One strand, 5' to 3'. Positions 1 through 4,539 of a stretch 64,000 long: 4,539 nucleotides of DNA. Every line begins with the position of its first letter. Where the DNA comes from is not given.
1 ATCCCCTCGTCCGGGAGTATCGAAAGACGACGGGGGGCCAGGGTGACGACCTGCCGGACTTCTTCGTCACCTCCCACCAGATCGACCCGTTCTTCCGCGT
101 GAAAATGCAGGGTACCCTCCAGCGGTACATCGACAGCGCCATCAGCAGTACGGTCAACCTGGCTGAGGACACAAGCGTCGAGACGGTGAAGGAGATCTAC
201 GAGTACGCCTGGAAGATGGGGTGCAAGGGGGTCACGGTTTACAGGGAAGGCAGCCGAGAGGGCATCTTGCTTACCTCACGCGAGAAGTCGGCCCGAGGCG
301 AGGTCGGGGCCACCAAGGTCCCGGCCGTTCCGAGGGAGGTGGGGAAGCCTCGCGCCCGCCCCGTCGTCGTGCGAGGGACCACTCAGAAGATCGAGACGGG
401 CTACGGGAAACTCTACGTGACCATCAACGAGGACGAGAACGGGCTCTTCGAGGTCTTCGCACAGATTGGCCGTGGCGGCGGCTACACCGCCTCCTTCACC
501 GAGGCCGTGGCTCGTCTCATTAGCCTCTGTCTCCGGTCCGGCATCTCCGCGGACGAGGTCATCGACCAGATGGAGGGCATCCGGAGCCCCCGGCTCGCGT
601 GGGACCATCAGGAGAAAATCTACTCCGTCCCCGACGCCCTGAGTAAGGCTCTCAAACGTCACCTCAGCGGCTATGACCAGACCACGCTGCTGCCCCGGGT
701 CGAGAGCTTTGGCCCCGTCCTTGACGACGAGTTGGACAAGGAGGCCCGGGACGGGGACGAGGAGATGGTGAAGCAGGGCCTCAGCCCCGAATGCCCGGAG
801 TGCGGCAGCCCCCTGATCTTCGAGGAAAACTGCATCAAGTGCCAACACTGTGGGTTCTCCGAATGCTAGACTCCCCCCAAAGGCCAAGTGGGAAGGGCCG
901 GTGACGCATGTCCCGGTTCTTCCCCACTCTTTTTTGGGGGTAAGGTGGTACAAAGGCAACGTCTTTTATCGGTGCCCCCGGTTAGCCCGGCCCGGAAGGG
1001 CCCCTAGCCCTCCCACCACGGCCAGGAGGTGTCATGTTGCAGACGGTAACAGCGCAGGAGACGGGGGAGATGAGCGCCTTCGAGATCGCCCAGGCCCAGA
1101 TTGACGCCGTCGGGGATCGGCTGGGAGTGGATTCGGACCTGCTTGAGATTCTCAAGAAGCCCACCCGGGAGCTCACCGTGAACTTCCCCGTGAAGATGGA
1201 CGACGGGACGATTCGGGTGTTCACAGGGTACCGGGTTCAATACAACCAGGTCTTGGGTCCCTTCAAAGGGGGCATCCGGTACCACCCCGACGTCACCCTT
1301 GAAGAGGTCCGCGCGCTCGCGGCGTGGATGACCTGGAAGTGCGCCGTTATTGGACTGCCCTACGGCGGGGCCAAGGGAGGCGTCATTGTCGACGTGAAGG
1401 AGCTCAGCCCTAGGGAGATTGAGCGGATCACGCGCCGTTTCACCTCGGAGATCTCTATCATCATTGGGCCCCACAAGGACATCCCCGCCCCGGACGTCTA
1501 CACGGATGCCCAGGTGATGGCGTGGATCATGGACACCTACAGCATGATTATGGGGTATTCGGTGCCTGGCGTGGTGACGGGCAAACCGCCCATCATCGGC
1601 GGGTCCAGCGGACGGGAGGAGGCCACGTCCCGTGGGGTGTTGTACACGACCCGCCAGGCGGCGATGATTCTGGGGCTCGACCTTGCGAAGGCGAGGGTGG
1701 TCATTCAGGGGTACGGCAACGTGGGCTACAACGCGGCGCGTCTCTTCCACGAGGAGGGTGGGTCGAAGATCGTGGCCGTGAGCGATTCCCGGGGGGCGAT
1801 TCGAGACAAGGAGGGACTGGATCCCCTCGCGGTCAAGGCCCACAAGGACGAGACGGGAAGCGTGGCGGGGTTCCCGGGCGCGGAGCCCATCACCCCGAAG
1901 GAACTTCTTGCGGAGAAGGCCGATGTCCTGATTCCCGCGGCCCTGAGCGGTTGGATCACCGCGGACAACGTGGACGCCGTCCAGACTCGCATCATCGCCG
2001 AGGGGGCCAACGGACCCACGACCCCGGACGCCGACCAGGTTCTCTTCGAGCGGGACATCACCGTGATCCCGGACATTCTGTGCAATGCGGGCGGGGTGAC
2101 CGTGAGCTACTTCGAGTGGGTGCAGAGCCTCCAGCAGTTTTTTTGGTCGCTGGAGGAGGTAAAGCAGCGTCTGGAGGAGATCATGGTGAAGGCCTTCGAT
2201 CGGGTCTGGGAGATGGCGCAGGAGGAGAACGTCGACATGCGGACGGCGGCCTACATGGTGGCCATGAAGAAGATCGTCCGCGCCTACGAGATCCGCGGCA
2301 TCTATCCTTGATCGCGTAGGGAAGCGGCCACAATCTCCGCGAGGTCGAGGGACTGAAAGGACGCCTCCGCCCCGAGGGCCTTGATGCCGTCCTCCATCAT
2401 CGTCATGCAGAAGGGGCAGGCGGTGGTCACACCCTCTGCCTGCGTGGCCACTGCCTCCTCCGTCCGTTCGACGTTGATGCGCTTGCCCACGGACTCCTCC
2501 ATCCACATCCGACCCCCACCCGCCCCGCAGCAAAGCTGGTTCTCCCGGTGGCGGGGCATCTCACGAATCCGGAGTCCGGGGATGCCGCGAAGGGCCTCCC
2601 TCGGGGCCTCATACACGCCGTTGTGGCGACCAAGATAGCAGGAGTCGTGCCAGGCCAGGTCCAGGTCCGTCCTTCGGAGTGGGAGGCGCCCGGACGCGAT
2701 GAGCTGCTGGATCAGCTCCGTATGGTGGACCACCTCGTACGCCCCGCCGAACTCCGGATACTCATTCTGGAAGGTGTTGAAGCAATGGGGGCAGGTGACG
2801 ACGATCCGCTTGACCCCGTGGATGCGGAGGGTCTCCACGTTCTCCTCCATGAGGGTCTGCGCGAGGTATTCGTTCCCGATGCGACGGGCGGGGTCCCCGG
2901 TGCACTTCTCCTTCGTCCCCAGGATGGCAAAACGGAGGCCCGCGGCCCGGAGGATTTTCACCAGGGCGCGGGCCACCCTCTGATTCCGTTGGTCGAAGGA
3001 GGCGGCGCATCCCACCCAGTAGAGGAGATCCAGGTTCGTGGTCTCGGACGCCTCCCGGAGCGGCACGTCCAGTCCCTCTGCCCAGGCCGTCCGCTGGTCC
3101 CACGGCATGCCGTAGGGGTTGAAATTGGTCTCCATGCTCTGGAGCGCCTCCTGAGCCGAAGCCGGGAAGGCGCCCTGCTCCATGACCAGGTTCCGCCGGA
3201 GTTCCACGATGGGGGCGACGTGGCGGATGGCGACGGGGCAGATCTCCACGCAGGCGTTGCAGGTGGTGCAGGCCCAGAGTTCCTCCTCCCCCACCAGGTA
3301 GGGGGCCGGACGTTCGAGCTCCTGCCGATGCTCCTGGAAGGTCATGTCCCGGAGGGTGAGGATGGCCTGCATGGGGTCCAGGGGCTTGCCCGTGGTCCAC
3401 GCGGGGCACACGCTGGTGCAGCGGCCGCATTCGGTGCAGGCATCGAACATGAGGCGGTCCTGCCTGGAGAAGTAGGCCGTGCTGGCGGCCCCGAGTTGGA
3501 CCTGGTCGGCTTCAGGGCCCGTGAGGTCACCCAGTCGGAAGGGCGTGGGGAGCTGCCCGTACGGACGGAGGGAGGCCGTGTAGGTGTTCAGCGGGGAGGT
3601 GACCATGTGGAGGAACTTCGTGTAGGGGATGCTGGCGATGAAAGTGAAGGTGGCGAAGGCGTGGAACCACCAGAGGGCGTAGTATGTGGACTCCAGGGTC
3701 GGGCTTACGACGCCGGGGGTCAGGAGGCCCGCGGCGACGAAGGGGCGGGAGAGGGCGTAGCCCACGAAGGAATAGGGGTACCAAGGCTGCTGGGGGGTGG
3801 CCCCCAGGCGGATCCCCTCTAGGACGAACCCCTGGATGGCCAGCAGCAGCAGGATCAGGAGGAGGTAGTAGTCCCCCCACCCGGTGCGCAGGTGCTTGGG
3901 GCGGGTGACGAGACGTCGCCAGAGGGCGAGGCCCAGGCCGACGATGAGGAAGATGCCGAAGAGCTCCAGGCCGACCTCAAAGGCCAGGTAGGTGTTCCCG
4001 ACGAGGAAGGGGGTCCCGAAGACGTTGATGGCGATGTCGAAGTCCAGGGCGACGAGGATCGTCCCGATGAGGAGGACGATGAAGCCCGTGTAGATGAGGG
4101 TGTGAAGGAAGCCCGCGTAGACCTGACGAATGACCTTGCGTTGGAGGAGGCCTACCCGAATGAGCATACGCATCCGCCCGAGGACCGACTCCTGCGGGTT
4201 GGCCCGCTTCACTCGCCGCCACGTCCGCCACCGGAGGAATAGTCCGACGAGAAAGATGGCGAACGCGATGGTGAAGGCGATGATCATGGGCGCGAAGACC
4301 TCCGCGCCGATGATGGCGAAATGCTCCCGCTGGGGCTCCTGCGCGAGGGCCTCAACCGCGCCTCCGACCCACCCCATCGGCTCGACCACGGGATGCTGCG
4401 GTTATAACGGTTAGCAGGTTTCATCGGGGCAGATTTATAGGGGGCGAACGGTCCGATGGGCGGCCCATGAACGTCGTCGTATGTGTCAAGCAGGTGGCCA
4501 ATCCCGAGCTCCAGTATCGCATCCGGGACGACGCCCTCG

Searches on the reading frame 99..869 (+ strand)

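Call 42: search_protein_families(library=pfam, proteins=[window:99-869:+], max_evalue=0.01)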
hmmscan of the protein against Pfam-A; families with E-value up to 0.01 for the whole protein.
window:99-869:+ (256 aa): 2 families
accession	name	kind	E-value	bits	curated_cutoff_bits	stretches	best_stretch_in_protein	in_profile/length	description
PF12637.14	TSCPD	-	9.2e-23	80.8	22.8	1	96-189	5-88/88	TSCPD domain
PF02867.20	Ribonuc_red_lgC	-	1.7e-10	40.6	23.9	1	2-48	477-523/523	Ribonucleotide reductase, barrel domain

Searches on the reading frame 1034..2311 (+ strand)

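Call 42: search_protein_families(library=pfam, proteins=[window:1034-2311:+], max_evalue=0.01)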
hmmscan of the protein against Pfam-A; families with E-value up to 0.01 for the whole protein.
window:1034-2311:+ (425 aa): 2 families
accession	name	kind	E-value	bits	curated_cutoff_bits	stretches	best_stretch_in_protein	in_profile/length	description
PF00208.27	ELFV_dehydrog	-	1.5e-79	267.6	23.4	1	189-422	1-241/241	Glutamate/Leucine/Phenylalanine/Valine dehydrogenase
PF02812.23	ELFV_dehydrog_N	-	1.1e-59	200.3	25.3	1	43-170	1-128/129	Glu/Leu/Phe/Val dehydrogenase, dimerisation domain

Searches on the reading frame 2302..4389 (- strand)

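Call 42: search_protein_families(library=pfam, proteins=[window:2302-4389:-], max_evalue=0.01)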
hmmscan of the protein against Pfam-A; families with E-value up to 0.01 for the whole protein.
window:2302-4389:- (695 aa): 15 families
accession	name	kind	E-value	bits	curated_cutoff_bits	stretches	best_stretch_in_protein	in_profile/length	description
PF02754.22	CCG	-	2.4e-37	127.3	20.6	2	579-665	2-84/85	Cysteine-rich domain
PF13187.11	Fer4_9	-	2.1e-10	40.9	27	1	317-386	1-49/52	4Fe-4S dicluster domain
PF13237.11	Fer4_10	-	7.1e-10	39.1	25.5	1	314-385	5-53/53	4Fe-4S dicluster domain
PF13183.11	Fer4_8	-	1.8e-09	38.4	27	1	315-388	2-68/68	4Fe-4S dicluster domain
PF13484.11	Fer4_16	-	1.9e-07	32.2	30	1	318-386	2-65/66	4Fe-4S double cluster binding domain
PF12797.12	Fer4_2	-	1.7e-05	24.9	24.5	1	315-330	7-22/22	4Fe-4S binding domain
PF13534.11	Fer4_17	-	3.2e-05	24.8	22.2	1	317-387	1-59/61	4Fe-4S dicluster domain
PF02665.19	Nitrate_red_gam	-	4.3e-05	23.7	22.9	1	134-268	85-205/217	Nitrate reductase gamma subunit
PF14697.11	Fer4_21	-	4.6e-05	23.9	35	0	373-387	40-56/59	4Fe-4S dicluster domain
PF12838.12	Fer4_7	-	0.00014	22.7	27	1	318-387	2-51/52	4Fe-4S dicluster domain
PF00037.32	Fer4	-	0.00018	21.6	21.1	1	315-329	5-19/24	4Fe-4S binding domain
PF13746.11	Fer4_18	-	0.00019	22.1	27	0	368-388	55-75/114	4Fe-4S dicluster domain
PF25160.1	LdpA_Fe-S-bd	-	0.0011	19.1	27.6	0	313-330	23-40/49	LdpA Fe-S cluster-binding domain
PF12800.12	Fer4_4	-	0.0055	17.4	24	1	316-331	2-17/17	4Fe-4S binding domain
PF12837.12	Fer4_6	-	0.0089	16.4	25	1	316-330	7-21/24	4Fe-4S binding domain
